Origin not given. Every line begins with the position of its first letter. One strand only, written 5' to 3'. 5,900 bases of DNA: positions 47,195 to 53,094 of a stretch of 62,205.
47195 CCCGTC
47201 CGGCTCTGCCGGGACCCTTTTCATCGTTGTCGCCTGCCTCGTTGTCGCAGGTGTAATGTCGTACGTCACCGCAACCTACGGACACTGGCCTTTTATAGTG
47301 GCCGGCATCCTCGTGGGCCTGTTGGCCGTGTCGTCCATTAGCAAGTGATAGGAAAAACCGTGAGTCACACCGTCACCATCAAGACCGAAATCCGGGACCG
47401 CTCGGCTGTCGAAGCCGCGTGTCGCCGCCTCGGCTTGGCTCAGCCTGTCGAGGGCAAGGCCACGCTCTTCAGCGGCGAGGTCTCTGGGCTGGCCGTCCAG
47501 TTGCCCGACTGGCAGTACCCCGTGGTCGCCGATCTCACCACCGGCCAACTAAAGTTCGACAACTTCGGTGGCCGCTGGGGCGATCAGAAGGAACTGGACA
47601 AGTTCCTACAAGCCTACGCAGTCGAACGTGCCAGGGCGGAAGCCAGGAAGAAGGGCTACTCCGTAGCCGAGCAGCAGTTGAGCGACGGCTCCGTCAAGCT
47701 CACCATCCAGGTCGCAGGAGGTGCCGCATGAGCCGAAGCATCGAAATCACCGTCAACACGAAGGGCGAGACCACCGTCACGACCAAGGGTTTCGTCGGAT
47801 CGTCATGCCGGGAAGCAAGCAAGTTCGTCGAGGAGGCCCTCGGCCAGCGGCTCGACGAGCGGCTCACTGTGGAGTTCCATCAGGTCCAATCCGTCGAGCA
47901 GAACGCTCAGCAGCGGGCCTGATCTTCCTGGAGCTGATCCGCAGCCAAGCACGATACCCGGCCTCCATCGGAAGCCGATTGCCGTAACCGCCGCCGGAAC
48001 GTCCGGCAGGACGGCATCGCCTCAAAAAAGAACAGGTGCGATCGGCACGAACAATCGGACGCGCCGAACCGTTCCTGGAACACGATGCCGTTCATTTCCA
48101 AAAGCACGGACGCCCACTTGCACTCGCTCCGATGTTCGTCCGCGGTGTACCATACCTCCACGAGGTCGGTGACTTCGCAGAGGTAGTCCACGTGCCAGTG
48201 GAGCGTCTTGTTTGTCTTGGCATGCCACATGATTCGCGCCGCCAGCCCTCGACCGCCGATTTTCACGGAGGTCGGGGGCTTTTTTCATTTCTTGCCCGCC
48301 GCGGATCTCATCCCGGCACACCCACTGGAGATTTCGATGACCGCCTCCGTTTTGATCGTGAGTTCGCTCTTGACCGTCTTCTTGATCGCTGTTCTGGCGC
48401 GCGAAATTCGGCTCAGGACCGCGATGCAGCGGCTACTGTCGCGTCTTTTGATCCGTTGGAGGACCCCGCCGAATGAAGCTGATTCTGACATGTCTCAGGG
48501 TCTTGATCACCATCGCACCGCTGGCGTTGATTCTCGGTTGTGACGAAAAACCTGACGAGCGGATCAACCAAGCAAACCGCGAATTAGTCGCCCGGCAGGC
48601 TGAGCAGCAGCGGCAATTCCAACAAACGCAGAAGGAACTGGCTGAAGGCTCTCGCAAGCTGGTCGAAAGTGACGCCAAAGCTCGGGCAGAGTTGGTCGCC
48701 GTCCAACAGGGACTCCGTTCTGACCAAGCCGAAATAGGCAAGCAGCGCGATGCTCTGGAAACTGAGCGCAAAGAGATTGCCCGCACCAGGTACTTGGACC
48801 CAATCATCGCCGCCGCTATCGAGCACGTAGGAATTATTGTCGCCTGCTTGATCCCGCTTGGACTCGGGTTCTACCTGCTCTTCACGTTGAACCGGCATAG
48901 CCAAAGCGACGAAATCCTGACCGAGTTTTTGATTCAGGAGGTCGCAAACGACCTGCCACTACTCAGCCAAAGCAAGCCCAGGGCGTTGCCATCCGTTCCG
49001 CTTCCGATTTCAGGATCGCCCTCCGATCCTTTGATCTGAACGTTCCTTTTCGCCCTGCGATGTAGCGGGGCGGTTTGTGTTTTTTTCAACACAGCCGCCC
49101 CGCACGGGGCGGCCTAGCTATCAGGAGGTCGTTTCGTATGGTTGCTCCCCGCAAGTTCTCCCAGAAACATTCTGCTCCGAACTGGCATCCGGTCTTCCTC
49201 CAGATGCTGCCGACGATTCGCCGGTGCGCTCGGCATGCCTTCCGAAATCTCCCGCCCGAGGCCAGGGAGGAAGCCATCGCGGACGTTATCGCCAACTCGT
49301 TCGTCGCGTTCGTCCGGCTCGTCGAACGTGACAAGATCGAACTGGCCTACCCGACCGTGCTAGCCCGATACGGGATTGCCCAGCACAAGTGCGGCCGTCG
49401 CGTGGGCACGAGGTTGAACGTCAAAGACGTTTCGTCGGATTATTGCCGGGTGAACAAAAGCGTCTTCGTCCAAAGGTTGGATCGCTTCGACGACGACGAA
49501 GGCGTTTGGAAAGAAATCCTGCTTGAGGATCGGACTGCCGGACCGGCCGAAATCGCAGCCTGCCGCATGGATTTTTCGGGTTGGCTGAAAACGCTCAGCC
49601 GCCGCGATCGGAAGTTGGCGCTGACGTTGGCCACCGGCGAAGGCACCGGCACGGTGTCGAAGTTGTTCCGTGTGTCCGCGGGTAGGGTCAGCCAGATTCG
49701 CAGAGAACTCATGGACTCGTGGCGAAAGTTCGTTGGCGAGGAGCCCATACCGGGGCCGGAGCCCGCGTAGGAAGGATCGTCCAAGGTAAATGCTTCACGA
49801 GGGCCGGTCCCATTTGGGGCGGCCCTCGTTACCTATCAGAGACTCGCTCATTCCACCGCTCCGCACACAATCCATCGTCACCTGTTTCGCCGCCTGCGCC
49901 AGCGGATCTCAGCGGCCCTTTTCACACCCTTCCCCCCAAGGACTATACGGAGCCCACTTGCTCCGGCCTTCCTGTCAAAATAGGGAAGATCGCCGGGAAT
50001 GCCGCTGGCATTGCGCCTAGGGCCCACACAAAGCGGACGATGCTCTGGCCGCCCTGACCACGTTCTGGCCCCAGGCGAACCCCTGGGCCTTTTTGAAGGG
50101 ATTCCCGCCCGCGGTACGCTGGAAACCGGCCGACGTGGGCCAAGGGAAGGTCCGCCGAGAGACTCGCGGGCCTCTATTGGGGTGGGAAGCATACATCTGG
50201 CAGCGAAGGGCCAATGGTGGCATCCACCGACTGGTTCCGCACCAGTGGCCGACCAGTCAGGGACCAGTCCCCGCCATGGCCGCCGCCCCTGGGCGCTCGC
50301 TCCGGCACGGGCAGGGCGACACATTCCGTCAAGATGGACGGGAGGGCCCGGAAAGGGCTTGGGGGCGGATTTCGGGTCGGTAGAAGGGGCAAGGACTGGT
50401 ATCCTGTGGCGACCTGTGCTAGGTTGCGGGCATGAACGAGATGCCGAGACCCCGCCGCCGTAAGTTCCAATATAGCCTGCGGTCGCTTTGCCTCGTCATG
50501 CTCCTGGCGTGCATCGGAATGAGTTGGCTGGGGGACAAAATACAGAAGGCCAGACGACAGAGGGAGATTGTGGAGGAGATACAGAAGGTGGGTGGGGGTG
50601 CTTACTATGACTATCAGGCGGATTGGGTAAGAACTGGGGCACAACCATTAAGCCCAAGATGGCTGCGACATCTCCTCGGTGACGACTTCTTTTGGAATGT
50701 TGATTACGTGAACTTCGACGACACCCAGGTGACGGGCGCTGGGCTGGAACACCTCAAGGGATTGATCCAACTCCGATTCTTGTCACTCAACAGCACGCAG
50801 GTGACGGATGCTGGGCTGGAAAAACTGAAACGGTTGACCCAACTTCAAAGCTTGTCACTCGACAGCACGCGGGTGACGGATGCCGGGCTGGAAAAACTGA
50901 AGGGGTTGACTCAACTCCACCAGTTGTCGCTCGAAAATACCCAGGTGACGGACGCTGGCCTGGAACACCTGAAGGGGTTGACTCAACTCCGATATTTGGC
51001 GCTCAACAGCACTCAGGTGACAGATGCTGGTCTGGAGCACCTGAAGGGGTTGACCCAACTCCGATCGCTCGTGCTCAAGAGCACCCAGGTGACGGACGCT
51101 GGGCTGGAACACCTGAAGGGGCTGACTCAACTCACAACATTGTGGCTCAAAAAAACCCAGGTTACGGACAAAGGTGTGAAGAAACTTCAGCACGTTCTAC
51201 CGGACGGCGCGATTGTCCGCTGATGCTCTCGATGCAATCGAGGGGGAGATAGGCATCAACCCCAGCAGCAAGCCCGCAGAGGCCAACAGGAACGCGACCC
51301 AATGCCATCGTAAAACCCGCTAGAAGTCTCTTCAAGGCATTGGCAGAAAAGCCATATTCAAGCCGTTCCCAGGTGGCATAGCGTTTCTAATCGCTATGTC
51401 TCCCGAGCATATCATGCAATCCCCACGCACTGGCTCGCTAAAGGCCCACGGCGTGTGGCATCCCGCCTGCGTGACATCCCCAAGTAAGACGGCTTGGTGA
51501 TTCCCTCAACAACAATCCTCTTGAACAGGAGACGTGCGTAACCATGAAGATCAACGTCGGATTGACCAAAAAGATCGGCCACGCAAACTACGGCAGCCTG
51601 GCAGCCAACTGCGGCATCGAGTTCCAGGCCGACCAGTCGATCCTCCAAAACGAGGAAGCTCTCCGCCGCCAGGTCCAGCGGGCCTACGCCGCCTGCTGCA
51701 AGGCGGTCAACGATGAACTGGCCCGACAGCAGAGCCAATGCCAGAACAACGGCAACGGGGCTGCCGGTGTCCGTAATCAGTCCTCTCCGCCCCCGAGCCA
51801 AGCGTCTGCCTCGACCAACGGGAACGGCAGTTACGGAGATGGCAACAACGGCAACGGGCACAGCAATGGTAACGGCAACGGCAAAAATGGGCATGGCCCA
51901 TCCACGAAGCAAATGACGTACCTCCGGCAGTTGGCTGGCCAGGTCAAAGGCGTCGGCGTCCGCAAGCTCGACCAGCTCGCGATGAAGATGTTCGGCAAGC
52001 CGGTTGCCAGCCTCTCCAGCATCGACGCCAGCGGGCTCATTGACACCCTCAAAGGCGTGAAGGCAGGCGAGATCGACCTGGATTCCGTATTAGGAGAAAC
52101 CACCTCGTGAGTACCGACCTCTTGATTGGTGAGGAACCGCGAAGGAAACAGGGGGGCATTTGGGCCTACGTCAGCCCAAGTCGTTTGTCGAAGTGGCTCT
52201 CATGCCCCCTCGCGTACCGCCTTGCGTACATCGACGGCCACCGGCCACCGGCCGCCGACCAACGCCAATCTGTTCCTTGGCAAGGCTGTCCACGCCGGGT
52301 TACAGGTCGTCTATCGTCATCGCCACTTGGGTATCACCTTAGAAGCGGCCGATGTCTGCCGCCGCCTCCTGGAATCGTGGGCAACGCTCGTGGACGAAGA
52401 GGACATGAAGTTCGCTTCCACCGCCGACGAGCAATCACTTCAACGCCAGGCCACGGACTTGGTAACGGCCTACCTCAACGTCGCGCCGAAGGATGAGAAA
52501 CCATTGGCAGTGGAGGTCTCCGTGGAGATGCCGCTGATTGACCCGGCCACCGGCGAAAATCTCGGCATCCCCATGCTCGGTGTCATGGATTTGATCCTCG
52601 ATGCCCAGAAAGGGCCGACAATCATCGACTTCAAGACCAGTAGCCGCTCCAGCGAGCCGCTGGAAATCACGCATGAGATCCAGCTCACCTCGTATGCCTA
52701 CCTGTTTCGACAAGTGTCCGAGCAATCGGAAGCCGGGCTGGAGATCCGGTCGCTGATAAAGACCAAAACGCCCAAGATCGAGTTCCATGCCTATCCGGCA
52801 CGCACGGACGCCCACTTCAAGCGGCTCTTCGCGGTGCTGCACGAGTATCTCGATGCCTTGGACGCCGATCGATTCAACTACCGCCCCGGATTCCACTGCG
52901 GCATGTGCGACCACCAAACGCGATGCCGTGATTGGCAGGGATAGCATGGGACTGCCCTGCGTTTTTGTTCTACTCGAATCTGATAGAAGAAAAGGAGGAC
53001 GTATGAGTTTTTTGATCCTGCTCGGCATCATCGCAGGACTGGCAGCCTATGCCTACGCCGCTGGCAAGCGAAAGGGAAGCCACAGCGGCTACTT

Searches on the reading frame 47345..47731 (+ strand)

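Call 27: search_protein_families(library=pfam, proteins=[window:47345-47731:+], max_evalue=0.001)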
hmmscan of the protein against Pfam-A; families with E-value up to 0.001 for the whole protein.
window:47345-47731:+ (128 aa): 1 family
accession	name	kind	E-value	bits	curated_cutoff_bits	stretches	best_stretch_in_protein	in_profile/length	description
PF06868.16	DUF1257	-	1.4e-05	25.7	22.2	1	57-120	46-103/103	Protein of unknown function (DUF1257)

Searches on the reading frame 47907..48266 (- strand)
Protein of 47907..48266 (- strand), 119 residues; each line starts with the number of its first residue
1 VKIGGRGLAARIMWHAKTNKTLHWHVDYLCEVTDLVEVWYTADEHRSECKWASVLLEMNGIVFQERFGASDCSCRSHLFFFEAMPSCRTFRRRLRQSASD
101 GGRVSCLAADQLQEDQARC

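Call 27: search_protein_families(library=pfam, proteins=[window:47907-48266:-], max_evalue=0.001)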
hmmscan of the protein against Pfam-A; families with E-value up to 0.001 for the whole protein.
window:47907-48266:- (119 aa): 1 family
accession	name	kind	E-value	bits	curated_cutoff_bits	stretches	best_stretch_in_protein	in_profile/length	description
PF01986.22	DUF123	-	9.4e-18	64.9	25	1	4-79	16-94/95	Domain of unknown function DUF123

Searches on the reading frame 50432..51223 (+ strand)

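Call 27: search_protein_families(library=pfam, proteins=[window:50432-51223:+], max_evalue=0.001)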
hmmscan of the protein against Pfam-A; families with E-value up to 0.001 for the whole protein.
window:50432-51223:+ (263 aa): 7 families
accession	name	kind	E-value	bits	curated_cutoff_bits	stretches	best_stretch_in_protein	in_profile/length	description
PF12799.13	LRR_4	-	3.2e-23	81.7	27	4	136-175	1-39/44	Leucine Rich repeats (2 copies)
PF13516.12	LRR_6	-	1.2e-14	53.5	23.4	0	114-132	5-23/24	Leucine Rich repeat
PF23598.1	LRR_14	-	1.1e-11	44.6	40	1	99-246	34-181/353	Leucine-rich repeat region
PF13855.12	LRR_8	-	2.8e-10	40.2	27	2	137-195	2-60/61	Leucine rich repeat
PF14580.12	LRR_9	-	7.5e-06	26.1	30.5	0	177-248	57-129/175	Leucine-rich repeat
PF24758.1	LRR_At5g56370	-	0.00013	22.2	27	0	108-180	10-81/227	FBD-associated F-box protein At5g56370, LRR repeats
PF15695.10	HERV-K_REC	-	0.00042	20.8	27.5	0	155-175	34-54/87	Rec (regulator of expression encoded by corf) of HERV-K-113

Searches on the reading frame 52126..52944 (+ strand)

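Call 27: search_protein_families(library=pfam, proteins=[window:52126-52944:+], max_evalue=0.001)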
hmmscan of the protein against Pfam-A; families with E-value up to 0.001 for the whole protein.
window:52126-52944:+ (272 aa): 1 family
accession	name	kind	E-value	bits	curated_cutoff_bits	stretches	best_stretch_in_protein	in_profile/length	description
PF12705.13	PDDEXK_1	-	4.7e-23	82.8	22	1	47-268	34-247/247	PD-(D/E)XK nuclease superfamily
